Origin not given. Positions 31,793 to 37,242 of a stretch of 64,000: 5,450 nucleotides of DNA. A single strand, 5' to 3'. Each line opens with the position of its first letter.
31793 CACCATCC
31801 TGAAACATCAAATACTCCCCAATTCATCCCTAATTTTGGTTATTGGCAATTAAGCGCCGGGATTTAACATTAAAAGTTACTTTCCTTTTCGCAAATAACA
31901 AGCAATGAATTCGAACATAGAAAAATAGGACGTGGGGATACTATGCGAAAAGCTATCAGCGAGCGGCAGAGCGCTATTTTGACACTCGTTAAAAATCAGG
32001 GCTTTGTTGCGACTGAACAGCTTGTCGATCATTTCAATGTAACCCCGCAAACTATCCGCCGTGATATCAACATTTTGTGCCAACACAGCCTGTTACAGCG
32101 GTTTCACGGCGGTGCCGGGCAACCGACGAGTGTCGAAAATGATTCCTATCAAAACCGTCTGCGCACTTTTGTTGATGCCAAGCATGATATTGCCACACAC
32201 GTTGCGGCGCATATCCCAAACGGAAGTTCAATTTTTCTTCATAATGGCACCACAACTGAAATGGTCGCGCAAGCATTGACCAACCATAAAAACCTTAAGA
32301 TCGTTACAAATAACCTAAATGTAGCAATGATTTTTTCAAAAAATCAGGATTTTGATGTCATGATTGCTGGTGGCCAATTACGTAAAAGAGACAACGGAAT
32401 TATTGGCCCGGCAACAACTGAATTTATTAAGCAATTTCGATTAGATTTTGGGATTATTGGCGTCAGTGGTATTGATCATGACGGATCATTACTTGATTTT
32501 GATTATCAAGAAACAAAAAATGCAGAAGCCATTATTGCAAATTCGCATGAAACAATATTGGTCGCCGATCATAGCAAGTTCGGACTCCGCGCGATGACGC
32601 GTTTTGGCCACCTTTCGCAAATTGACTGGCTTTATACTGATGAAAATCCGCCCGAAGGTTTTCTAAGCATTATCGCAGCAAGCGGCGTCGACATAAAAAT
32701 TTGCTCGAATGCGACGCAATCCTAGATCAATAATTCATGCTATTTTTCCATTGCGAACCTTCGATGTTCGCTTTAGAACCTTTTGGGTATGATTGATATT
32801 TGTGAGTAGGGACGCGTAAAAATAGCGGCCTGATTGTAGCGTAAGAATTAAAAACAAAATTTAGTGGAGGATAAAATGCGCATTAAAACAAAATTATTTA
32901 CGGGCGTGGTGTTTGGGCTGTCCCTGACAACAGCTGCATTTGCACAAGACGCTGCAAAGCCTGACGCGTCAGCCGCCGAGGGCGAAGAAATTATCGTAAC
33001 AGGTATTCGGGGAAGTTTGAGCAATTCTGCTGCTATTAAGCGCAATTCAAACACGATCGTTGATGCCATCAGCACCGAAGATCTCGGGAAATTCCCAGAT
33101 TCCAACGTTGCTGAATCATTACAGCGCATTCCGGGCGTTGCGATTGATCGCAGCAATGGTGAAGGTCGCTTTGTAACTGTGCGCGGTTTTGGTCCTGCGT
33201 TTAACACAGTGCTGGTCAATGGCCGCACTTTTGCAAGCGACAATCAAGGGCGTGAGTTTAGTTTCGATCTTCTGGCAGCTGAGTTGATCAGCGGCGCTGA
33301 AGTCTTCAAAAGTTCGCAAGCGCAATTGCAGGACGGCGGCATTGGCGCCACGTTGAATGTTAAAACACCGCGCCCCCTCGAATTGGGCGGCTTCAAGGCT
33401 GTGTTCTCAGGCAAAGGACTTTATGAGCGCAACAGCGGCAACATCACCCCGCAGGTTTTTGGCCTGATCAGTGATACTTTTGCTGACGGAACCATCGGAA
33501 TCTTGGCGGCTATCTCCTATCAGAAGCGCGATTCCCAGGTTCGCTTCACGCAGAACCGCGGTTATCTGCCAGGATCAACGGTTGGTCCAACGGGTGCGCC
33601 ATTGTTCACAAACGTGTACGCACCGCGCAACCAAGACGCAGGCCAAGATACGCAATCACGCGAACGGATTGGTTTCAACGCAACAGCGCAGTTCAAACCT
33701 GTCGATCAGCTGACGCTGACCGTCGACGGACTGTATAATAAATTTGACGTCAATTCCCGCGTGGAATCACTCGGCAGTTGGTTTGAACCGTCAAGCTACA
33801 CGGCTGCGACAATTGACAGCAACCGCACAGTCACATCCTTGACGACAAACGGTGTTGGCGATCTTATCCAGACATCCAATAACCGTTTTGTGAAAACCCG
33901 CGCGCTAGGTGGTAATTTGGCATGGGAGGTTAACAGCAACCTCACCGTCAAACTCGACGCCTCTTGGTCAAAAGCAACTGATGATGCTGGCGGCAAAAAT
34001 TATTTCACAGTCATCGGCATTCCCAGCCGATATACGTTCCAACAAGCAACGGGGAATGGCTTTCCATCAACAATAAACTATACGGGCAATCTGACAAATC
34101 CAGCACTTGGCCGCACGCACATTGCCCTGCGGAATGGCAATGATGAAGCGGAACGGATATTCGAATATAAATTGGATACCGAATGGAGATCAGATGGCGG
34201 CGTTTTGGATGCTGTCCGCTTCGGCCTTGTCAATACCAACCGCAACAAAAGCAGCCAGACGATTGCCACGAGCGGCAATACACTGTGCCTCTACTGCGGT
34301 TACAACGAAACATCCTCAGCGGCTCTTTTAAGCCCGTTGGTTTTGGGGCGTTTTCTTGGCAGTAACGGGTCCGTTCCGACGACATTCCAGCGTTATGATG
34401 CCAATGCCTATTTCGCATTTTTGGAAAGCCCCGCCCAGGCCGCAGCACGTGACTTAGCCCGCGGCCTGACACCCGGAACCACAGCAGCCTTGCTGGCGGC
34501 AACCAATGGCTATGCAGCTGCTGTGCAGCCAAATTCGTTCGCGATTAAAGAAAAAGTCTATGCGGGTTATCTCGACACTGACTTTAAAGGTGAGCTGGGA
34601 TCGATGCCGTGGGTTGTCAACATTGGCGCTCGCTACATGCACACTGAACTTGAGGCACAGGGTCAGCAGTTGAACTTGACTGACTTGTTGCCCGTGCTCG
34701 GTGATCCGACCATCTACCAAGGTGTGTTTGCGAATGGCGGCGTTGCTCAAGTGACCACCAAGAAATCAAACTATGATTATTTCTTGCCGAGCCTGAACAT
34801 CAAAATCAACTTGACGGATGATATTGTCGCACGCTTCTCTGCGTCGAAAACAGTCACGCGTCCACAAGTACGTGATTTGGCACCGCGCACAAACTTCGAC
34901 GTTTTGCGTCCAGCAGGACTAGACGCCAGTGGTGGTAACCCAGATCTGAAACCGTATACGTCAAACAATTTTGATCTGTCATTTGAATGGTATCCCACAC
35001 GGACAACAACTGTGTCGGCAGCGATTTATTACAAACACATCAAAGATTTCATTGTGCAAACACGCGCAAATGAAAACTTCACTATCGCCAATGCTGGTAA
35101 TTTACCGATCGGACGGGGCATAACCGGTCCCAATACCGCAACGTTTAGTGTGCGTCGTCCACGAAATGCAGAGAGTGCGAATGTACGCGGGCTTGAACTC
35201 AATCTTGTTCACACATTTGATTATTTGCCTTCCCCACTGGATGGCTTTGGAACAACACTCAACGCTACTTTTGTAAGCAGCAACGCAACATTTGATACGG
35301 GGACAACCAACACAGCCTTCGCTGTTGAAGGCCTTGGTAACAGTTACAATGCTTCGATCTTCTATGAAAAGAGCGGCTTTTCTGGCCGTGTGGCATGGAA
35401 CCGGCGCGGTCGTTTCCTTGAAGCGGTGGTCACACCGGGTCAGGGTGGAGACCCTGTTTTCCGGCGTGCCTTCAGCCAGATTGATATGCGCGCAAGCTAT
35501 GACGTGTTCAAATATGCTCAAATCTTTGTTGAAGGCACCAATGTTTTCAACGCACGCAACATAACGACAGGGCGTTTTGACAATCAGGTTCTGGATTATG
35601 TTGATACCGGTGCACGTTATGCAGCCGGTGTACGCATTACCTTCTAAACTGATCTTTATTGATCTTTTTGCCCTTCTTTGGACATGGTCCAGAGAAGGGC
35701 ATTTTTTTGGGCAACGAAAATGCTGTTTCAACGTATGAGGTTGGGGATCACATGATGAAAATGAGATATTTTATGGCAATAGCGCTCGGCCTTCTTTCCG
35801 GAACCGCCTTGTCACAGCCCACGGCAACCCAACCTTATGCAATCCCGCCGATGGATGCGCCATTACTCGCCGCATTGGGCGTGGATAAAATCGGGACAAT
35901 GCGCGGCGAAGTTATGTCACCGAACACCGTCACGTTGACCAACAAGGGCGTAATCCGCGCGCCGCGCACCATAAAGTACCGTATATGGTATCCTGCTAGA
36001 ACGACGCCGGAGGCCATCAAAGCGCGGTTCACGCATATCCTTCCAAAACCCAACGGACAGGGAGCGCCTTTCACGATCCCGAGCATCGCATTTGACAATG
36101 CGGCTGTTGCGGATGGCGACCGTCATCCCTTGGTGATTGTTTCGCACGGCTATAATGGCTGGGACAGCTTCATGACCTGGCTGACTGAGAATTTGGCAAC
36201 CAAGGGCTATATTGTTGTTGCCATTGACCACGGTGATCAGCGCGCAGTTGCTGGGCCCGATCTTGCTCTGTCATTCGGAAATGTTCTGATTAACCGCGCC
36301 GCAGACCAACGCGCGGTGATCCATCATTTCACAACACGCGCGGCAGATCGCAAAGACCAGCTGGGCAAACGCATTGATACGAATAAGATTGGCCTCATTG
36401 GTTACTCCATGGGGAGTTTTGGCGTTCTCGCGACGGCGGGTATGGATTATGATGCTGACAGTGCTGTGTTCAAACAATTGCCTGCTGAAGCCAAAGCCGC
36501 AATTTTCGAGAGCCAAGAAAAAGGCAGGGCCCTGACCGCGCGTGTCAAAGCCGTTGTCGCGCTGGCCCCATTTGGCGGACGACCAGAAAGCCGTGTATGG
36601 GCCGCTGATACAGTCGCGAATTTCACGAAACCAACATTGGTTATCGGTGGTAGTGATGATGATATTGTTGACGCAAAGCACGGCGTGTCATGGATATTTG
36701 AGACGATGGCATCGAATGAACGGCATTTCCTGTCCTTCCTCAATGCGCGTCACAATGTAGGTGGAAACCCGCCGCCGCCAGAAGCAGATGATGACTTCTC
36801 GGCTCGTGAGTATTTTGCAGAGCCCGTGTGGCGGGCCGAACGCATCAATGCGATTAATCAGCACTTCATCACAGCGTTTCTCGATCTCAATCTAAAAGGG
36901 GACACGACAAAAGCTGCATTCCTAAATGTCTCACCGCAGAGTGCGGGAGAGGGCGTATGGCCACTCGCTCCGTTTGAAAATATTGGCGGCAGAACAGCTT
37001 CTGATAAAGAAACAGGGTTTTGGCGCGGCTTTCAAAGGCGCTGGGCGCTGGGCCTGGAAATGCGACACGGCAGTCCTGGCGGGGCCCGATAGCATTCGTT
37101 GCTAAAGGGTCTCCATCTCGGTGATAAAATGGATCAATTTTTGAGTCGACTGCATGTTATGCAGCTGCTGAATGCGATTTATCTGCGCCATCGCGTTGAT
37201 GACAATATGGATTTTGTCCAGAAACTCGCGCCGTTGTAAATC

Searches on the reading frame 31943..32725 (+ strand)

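Call 53: search_protein_families(library=pfam, proteins=[window:31943-32725:+], max_evalue=0.00001)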
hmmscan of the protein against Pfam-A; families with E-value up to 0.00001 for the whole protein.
window:31943-32725:+ (260 aa): 3 families
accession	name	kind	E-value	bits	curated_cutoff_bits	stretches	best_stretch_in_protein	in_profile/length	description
PF00455.28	DeoRC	-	1.3e-50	171.9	31.8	1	77-234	3-160/160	DeoR C terminal sensor domain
PF08220.18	HTH_DeoR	-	1.4e-18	66.8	21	1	8-63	1-56/57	DeoR-like helix-turn-helix domain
PF08279.18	HTH_11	-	1.2e-06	28.8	25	1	8-45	1-39/55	HTH domain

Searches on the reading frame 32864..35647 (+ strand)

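Call 53: search_protein_families(library=pfam, proteins=[window:32864-35647:+], max_evalue=0.00001)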
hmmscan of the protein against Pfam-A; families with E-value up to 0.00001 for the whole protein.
window:32864-35647:+ (927 aa): 3 families
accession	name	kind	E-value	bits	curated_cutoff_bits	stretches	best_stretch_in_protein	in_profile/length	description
PF00593.30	TonB_dep_Rec_b-barrel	-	1.9e-27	97.7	27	1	390-894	19-436/436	TonB dependent receptor-like, beta-barrel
PF14905.12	OMP_b-brl_3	-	2.9e-19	69.8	27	1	556-908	105-388/408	Outer membrane protein beta-barrel family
PF07715.20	Plug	-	2.7e-17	63.7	23.9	1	59-162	2-106/107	TonB-dependent Receptor Plug Domain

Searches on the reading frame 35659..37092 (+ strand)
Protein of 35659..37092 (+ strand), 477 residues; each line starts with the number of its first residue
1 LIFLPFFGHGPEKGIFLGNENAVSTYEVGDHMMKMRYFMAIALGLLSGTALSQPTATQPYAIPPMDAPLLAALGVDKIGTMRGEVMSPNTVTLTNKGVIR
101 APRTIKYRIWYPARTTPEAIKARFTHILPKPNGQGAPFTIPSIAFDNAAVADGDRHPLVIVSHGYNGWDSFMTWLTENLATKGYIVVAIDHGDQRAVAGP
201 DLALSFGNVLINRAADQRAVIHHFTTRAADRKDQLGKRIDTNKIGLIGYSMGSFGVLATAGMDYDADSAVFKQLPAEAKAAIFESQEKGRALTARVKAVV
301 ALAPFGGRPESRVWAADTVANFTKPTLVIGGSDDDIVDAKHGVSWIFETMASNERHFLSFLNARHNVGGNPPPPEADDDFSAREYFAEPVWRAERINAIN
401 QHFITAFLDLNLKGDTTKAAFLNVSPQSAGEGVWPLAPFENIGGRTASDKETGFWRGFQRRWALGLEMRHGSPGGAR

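Call 53: search_protein_families(library=pfam, proteins=[window:35659-37092:+], max_evalue=0.00001)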
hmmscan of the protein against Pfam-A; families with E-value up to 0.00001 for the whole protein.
window:35659-37092:+ (477 aa): 4 families
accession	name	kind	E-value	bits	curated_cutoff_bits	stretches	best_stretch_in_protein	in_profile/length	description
PF12740.14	PETase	-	2.1e-13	50.7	28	1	158-261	56-144/263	PET hydrolase-like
PF03403.19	PAF-AH_p_II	-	3.3e-09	36.2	20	1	145-198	89-142/372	Platelet-activating factor acetylhydrolase, isoform II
PF12146.15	Hydrolase_4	-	3e-08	33.7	27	0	156-264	4-97/239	Serine aminopeptidase, S33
PF01738.24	DLH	-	9.6e-06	25.8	21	0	152-269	9-124/217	Dienelactone hydrolase family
